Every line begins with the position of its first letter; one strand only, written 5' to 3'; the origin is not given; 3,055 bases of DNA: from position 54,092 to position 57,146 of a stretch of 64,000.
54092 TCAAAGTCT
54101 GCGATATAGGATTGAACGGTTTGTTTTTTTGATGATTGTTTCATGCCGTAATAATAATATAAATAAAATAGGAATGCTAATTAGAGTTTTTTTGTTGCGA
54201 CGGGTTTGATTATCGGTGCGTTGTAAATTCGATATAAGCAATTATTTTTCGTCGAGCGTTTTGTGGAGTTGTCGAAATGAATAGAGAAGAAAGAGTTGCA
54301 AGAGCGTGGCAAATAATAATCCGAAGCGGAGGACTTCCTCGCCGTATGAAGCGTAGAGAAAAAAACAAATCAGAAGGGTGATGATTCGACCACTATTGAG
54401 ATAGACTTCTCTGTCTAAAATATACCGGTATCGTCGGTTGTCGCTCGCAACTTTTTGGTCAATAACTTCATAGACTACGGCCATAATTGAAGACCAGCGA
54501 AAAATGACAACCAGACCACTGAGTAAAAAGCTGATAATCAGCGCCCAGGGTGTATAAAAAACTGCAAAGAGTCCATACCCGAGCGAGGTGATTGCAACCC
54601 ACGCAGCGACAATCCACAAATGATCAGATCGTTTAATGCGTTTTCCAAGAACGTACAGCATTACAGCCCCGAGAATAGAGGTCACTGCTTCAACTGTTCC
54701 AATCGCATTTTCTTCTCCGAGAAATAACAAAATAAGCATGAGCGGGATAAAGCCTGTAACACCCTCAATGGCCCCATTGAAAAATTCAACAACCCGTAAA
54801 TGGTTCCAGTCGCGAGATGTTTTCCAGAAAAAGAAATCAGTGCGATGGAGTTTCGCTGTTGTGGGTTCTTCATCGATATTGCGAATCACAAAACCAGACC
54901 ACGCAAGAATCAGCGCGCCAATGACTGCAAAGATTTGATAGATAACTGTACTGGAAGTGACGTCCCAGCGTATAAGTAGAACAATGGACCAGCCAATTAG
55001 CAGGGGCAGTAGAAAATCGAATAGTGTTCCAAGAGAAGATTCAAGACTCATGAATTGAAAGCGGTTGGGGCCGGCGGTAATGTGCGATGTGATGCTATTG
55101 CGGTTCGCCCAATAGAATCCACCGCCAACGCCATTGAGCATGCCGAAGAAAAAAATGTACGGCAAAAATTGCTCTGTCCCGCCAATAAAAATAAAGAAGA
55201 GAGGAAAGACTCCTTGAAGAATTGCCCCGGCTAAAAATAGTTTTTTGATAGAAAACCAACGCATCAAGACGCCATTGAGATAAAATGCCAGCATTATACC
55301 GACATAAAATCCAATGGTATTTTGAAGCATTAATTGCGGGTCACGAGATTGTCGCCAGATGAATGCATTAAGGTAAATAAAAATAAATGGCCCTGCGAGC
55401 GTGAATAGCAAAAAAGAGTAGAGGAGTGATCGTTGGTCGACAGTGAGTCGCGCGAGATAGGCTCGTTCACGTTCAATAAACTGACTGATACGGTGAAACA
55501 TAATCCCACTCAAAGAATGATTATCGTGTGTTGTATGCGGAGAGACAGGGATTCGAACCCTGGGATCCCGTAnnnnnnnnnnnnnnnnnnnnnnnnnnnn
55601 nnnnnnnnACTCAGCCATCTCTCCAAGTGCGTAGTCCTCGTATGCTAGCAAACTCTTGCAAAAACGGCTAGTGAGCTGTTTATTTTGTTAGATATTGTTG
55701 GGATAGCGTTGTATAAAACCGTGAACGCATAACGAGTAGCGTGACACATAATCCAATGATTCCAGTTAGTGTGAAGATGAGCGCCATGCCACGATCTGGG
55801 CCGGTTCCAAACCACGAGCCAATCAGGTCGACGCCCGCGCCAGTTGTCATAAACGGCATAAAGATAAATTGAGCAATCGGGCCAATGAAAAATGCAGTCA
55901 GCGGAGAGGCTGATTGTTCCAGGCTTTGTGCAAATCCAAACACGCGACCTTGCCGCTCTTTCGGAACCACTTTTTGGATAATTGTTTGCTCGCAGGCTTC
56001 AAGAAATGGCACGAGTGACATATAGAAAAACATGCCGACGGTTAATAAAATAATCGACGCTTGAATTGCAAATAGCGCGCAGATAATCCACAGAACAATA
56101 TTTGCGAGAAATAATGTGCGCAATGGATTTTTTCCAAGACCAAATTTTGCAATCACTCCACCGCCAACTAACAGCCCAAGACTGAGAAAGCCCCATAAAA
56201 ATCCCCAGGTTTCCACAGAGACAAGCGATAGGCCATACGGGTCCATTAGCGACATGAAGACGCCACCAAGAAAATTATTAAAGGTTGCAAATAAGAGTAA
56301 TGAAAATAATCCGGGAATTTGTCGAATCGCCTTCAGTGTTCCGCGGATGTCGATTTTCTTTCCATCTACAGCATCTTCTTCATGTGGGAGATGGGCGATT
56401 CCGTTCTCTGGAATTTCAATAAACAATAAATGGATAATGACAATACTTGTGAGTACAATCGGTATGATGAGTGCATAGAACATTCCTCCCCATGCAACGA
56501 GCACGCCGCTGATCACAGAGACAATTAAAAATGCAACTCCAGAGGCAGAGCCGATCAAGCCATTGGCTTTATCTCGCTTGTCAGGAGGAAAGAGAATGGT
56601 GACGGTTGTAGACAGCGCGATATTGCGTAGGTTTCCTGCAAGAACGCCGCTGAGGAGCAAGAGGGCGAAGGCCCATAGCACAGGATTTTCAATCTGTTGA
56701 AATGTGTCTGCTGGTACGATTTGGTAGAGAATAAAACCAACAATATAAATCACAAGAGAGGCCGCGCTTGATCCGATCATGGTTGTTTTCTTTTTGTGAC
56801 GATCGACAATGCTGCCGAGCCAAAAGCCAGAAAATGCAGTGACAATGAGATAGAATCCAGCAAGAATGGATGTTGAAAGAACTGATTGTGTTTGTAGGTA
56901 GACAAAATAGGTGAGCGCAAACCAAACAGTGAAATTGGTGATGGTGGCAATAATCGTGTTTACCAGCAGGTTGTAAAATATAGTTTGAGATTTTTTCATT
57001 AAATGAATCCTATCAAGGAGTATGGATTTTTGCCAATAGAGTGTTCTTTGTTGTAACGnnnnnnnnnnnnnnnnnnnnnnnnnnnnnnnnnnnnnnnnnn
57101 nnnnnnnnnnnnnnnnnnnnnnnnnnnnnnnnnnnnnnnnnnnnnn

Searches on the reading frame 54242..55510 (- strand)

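Call 47: search_protein_families(library=pfam, proteins=[window:54242-55510:-], max_evalue=0.01)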
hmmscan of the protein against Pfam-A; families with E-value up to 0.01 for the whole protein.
window:54242-55510:- (422 aa): 2 families
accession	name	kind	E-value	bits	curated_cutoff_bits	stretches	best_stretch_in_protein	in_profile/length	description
PF07690.21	MFS_1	-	2.2e-10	40.4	33.4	1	57-352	31-325/347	Major Facilitator Superfamily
PF11872.13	DUF3392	-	0.0081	16.8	31.3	1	269-323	21-75/105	Protein of unknown function (DUF3392)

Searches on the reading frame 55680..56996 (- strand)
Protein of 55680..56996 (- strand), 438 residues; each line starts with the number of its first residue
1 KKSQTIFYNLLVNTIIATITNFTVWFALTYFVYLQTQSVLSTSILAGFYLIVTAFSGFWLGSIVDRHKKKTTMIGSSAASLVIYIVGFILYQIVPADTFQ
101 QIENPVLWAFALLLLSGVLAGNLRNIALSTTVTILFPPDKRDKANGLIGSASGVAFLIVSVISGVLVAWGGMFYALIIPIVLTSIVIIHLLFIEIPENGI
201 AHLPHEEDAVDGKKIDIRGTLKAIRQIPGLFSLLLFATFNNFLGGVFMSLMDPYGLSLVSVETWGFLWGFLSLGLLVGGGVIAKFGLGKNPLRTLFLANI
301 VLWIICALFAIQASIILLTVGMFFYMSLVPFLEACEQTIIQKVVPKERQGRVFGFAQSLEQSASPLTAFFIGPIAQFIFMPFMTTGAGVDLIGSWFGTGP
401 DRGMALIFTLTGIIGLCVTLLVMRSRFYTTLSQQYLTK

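Call 47: search_protein_families(library=pfam, proteins=[window:55680-56996:-], max_evalue=0.01)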
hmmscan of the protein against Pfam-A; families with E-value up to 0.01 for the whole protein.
window:55680-56996:- (438 aa): 1 family
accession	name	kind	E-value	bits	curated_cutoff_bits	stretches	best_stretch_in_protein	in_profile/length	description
PF07690.21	MFS_1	-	6.4e-29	101.4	33.4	1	11-366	2-345/347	Major Facilitator Superfamily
